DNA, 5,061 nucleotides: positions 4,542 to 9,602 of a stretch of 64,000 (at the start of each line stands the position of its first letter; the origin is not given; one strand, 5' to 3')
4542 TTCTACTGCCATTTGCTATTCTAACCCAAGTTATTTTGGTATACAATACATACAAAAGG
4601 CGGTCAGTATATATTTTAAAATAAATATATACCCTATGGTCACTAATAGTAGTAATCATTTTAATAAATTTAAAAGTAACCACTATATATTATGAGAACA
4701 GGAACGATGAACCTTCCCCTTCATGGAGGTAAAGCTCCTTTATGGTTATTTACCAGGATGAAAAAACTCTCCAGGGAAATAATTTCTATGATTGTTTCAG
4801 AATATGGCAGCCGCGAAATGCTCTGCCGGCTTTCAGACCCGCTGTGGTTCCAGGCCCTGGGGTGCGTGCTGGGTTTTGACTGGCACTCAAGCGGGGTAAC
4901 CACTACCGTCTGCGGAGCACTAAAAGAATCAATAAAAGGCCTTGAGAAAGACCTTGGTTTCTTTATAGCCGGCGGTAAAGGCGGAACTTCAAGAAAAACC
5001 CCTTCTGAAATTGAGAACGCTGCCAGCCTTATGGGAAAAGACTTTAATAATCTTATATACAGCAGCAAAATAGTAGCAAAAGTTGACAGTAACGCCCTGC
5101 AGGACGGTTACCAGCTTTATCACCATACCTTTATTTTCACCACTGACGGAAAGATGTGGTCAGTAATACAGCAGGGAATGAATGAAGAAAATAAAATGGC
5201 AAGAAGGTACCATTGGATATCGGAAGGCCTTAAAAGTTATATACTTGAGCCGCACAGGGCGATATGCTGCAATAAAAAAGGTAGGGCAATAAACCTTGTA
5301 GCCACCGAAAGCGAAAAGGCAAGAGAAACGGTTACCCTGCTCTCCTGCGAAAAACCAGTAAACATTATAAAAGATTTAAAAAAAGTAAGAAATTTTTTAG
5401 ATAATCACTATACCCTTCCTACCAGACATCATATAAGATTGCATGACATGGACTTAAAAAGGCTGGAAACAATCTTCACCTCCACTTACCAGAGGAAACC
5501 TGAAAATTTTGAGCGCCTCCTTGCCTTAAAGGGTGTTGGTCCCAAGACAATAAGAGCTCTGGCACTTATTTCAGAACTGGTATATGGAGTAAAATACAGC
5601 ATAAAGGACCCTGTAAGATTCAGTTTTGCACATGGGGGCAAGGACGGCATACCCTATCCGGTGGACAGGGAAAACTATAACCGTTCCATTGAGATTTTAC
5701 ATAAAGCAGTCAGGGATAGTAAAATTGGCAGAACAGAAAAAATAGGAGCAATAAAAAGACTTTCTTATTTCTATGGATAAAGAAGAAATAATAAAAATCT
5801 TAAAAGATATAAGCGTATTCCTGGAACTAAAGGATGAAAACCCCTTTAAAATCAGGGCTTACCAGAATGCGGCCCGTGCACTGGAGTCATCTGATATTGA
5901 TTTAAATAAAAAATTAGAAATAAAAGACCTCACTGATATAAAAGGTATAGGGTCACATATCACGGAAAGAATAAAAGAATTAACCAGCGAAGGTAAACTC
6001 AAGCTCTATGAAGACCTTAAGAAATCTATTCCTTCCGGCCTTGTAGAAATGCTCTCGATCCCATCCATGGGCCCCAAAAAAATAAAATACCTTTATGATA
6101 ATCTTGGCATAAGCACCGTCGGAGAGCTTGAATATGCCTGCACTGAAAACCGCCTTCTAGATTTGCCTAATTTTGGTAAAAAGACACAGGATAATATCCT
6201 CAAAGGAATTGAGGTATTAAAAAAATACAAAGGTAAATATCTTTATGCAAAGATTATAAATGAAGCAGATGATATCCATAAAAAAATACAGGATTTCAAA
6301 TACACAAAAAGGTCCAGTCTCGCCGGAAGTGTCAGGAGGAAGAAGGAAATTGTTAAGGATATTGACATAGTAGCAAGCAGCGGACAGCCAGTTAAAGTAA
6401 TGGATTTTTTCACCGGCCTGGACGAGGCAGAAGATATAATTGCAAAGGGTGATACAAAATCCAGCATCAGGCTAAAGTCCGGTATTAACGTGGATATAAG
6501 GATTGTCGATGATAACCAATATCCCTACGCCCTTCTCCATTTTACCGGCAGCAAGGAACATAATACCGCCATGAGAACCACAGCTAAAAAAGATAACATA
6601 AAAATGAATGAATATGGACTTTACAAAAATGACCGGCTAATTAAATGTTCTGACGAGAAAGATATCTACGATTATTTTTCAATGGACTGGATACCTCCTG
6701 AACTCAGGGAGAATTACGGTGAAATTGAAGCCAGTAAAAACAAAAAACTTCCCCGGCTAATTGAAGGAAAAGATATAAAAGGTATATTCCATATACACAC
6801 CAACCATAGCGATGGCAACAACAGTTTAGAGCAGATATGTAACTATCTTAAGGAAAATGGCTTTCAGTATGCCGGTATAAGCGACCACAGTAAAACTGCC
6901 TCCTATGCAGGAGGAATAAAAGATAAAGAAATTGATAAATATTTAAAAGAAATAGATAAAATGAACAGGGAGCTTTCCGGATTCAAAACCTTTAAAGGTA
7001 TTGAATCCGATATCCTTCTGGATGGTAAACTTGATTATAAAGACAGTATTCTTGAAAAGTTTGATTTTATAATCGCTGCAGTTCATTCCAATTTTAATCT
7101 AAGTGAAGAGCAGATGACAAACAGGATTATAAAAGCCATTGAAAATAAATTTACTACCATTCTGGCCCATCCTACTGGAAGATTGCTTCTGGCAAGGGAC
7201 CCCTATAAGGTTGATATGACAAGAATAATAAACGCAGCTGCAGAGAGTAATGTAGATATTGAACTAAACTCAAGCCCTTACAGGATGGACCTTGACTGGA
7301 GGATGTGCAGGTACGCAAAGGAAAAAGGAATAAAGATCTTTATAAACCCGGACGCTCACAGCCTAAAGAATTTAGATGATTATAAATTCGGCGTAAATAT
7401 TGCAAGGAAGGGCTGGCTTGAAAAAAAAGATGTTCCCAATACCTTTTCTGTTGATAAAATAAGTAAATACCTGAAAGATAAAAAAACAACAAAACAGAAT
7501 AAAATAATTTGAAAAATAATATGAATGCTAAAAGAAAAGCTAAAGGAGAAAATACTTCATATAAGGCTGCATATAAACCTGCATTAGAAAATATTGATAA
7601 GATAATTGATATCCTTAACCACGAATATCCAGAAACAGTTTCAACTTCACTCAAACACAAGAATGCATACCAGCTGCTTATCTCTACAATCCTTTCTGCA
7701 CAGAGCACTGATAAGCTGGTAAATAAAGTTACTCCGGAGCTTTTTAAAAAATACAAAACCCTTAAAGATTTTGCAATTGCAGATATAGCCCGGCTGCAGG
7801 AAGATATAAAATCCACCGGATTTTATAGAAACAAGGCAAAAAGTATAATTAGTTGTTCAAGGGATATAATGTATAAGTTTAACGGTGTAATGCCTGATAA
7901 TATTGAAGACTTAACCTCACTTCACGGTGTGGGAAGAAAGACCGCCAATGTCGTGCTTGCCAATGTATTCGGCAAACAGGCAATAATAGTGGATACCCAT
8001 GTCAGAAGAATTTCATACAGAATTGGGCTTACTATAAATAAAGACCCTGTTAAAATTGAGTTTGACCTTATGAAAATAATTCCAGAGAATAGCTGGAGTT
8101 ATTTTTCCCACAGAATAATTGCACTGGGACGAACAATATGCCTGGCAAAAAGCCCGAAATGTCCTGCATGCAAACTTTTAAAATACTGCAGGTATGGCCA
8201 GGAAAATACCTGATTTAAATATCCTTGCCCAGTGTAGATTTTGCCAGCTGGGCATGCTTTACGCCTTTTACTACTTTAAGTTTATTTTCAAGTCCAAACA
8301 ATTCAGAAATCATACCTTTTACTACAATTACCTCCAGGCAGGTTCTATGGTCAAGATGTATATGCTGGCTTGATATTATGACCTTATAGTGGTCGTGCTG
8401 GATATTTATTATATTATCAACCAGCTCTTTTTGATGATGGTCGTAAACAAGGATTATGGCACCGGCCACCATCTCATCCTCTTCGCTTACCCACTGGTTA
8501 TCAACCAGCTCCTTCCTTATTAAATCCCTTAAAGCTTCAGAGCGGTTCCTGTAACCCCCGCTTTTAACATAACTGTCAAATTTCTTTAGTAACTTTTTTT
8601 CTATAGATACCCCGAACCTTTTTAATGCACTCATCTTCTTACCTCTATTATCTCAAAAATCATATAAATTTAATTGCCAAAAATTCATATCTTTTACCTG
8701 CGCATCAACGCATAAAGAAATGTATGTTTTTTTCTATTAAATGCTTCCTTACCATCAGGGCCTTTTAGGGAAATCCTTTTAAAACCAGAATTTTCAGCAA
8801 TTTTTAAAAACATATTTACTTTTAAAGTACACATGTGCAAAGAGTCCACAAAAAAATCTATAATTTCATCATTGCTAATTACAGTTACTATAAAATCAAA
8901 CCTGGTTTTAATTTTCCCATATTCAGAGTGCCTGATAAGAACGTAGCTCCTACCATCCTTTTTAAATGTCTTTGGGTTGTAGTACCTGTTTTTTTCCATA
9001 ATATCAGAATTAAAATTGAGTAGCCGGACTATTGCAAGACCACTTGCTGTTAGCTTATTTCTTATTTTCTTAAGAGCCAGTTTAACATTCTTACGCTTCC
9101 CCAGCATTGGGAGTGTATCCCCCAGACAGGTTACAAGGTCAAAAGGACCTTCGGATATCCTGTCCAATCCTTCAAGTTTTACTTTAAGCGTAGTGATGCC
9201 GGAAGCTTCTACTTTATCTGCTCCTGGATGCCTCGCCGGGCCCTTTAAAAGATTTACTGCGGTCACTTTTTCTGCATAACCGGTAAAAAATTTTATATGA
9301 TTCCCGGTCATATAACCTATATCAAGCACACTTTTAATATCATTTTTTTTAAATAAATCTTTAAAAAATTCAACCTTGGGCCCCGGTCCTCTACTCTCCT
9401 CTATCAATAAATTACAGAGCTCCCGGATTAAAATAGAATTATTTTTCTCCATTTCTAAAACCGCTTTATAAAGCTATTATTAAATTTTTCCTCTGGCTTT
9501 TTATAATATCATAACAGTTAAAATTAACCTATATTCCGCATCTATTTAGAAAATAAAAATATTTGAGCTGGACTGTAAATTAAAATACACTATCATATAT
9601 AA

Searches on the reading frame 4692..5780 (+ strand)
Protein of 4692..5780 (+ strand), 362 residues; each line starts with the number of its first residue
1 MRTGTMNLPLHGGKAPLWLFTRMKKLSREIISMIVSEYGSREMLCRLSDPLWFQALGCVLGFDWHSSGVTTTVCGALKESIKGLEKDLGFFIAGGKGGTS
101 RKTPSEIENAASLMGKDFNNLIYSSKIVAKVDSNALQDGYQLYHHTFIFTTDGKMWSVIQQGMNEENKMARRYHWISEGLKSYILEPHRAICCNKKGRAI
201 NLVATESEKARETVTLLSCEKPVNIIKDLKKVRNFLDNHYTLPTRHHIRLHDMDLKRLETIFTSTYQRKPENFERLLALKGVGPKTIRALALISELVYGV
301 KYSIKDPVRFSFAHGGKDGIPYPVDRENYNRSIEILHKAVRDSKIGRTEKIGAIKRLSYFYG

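Call 3: search_protein_families(library=pfam, proteins=[window:4692-5780:+], max_evalue=0.01)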
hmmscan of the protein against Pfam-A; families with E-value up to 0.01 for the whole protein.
window:4692-5780:+ (362 aa): 2 families
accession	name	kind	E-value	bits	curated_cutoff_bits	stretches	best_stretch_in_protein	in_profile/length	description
PF05559.16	DUF763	-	9.5e-136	452.6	35.5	1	4-324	1-319/319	Protein of unknown function (DUF763)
PF00633.29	HHH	-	0.0046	17.2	24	0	269-291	6-28/30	Helix-hairpin-helix motif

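Call 26: search_solved_structures(query=window:4692-5780:+, max_evalue=1)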
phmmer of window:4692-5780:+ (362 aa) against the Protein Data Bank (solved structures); distinct sequences matched with E-value up to 1: 0.

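Call 57: search_protein_families(library=ncbifam, proteins=[window:4692-5780:+], max_evalue=0.001)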
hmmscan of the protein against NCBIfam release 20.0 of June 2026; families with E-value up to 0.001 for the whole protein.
window:4692-5780:+ (362 aa): 0 families

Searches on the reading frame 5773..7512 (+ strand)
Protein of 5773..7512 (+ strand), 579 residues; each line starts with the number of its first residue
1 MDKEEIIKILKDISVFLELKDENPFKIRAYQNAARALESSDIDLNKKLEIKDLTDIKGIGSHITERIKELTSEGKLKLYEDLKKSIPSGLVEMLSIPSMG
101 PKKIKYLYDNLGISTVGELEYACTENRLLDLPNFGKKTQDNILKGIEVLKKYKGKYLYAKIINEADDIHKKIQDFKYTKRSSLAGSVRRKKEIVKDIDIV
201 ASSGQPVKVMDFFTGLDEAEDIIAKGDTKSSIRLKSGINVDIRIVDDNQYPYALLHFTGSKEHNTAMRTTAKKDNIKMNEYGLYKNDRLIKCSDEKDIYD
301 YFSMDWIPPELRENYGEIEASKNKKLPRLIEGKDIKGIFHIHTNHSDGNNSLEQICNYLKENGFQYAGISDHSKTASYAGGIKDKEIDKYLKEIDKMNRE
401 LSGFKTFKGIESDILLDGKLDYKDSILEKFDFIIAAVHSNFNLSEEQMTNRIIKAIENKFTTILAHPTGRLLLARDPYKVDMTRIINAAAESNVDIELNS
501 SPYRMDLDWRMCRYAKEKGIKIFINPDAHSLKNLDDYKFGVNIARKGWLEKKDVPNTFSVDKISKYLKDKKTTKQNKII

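Call 3: search_protein_families(library=pfam, proteins=[window:5773-7512:+], max_evalue=0.01)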
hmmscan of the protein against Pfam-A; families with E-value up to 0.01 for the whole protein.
window:5773-7512:+ (579 aa): 5 families
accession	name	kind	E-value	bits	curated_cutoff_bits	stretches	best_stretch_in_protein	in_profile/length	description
PF14791.11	DNA_pol_B_thumb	-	1.7e-23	82.7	25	1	253-313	1-63/63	DNA polymerase beta thumb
PF14716.13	HHH_8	-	1.4e-17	64.2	30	1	1-76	1-73/73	Helix-hairpin-helix domain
PF14520.12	HHH_5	-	9.1e-11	42.5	27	1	92-145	3-54/57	Helix-hairpin-helix domain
PF02811.25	PHP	-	8.2e-10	39.7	26.4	1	339-499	2-162/164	PHP domain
PF03118.21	RNA_pol_A_CTD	-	0.00027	21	23.8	1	110-144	30-63/67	Bacterial RNA polymerase, alpha chain C terminal domain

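Call 57: search_protein_families(library=ncbifam, proteins=[window:5773-7512:+], max_evalue=0.001)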
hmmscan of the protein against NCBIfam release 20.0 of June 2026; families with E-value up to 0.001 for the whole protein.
window:5773-7512:+ (579 aa): 8 families
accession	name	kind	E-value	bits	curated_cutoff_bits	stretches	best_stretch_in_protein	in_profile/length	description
NF006375.0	PRK08609.1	equivalog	3.5e-171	570.6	426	1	1-571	2-571/571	DNA polymerase/3'-5' exonuclease PolX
NF005928.0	PRK07945.1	equivalog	1.1e-59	202.4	250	2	334-567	97-334/337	PHP domain-containing protein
NF006702.0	PRK09248.1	domain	8e-24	84.5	264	1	340-576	8-241/246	PHP domain-containing protein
NF006251.0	PRK08392.1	equivalog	2.4e-21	76.2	212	1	340-553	5-209/216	hypothetical protein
TIGR01856.1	hisJ_fam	subfamily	1.1e-07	31.8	90.2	1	339-453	3-130/252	histidinol-phosphatase HisJ family protein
NF004981.0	PRK06361.1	equivalog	4.6e-05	22.9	117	1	339-559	4-206/217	histidinol phosphate phosphatase domain-containing protein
NF038032.1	CehA_McbA_metalo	domain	0.00056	19.4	80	1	339-378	7-46/315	CehA/McbA family metallohydrolase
NF005932.1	PRK07956.1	equivalog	0.00062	18.4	369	0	94-153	443-501/664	NAD-dependent DNA ligase LigA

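Call 71: find_related_loci(query=window:5773-7512:+, collection=metagenome_contigs, flank=10000)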
Query window:5773-7512:+ (579 aa) in metagenome_contigs; peptide patterns used: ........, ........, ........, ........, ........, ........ (x = any residue, [..] = any of these).
482 stretches matched a pattern; 28 encode a relative of the query (tblastn E <= 1e-3); 26 distinct loci.
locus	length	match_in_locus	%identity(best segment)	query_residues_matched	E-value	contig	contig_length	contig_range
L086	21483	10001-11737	89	1-577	0e+0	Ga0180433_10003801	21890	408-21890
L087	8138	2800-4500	81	1-567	0e+0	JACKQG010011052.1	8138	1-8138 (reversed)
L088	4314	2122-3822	80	1-567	0e+0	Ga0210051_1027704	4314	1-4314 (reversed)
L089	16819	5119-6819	80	1-567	0e+0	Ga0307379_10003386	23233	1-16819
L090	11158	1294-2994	80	1-567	0e+0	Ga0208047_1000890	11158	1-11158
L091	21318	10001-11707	79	1-569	0e+0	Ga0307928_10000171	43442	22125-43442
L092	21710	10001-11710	79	1-570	0e+0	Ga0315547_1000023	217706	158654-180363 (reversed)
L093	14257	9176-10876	80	1-567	0e+0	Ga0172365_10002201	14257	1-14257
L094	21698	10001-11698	79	1-566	0e+0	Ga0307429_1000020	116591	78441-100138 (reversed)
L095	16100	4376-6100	76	1-575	0e+0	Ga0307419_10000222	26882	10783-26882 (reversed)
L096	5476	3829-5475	80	1-549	0e+0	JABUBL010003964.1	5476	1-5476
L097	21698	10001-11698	80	1-566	0e+0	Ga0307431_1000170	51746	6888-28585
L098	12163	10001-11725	75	1-575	0e+0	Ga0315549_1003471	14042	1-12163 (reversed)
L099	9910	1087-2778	73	1-564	0e+0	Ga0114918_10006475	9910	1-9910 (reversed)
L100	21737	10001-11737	78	1-579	0e+0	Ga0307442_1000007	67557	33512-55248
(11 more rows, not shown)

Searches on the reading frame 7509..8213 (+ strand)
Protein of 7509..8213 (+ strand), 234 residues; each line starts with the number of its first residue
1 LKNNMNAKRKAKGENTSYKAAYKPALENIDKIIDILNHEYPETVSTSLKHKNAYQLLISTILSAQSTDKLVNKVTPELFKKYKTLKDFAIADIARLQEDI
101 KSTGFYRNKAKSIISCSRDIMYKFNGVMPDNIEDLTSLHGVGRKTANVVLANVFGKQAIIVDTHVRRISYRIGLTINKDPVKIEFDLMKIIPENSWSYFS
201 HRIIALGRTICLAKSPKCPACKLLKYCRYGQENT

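Call 3: search_protein_families(library=pfam, proteins=[window:7509-8213:+], max_evalue=0.01)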
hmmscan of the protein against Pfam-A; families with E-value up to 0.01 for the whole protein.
window:7509-8213:+ (234 aa): 4 families
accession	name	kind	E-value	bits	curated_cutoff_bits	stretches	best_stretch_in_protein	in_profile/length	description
PF00730.31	HhH-GPD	-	3.1e-25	89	26.2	1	58-192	1-107/108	HhH-GPD superfamily base excision DNA repair protein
PF00633.29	HHH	-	4.1e-09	36.3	24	1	123-151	1-29/30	Helix-hairpin-helix motif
PF22175.2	Ogg-HhH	-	4.4e-06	26.8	27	1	46-175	13-145/173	8-oxoguanine DNA glycosylase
PF14520.12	HHH_5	-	0.0017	19.2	27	0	133-152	2-21/57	Helix-hairpin-helix domain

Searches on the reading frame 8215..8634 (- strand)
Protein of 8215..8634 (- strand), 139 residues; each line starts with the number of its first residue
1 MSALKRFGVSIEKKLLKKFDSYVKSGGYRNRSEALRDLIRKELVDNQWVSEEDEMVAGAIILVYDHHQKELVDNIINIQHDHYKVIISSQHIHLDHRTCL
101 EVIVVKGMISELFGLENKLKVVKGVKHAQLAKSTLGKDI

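Call 65: search_protein_families(library=ncbifam, proteins=[window:8215-8634:-], max_evalue=0.01)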
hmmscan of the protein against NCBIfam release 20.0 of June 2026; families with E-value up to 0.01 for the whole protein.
window:8215-8634:- (139 aa): 8 families
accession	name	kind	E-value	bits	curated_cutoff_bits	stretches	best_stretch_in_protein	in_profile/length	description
NF003381.0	PRK04460.1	equivalog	3.5e-48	163.2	105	1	1-139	1-138/139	nickel-responsive transcriptional regulator NikR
NF002169.0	PRK01002.1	subfamily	8.6e-39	132.7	111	1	3-137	3-137/141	nickel responsive regulator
NF001884.0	PRK00630.1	subfamily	1.3e-37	129.2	119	1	3-134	9-142/148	nickel responsive regulator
NF002815.0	PRK02967.1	equivalog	7e-35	120.1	83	1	5-131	2-128/139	nickel-responsive transcriptional regulator NikR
TIGR02793.1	nikR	equivalog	8.3e-30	103.7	175.45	1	6-131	2-126/129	nickel-responsive transcriptional regulator NikR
NF058555.1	TransRegCdrSHalo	equivalog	0.00017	21.5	100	1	6-51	3-47/61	transcriptional regulator CdrS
TIGR02606.1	antidote_CC2985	hypoth_equivalog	0.0085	16.1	46.2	0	19-40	14-35/70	type II toxin-antitoxin system ParD family antitoxin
NF047976.1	lactonase_AhlS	equivalog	0.0091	15.1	475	0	76-120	97-140/276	AhlS family quorum-quenching N-acyl homoserine lactonase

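Call 66: search_protein_families(library=pfam, proteins=[window:8215-8634:-], max_evalue=1)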
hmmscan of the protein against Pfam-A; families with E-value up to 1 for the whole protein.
window:8215-8634:- (139 aa): 2 families
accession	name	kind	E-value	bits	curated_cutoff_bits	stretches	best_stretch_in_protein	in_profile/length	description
PF08753.17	NikR_C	-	6.7e-27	93.9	22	1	57-131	1-75/77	NikR C terminal nickel binding domain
PF01402.27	RHH_1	-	1.2e-06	28.7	20.5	1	6-43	1-37/39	Ribbon-helix-helix protein, copG family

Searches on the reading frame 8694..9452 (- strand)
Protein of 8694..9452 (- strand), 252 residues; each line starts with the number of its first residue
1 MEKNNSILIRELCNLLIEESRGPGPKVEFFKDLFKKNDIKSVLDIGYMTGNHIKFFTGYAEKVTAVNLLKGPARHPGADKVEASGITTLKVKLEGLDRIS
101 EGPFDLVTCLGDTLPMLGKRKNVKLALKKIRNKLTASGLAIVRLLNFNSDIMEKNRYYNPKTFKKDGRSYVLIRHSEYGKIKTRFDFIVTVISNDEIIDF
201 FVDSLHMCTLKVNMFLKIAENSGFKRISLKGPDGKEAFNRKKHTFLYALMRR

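Call 63: search_protein_families(library=pfam, proteins=[window:8694-9452:-], max_evalue=0.00001)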
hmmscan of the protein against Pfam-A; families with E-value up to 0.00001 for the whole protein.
window:8694-9452:- (252 aa): 0 families

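Call 65: search_protein_families(library=ncbifam, proteins=[window:8694-9452:-], max_evalue=0.01)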
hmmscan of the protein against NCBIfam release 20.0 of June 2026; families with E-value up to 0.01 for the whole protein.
window:8694-9452:- (252 aa): 1 family
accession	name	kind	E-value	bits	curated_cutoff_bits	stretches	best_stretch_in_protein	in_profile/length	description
NF051855.1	GlySarMtaseBact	equivalog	2.1e-06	27.6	350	1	26-245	41-249/259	glycine/sarcosine N-methyltransferase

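Call 66: search_protein_families(library=pfam, proteins=[window:8694-9452:-], max_evalue=1)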
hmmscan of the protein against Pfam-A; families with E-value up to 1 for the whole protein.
window:8694-9452:- (252 aa): 2 families
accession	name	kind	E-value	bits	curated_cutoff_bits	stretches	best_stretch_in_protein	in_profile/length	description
PF13649.12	Methyltransf_25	-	0.0048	18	27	1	42-138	1-97/97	Methyltransferase domain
PF08241.18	Methyltransf_11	-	0.011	16.8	21.2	1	43-141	1-94/95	Methyltransferase domain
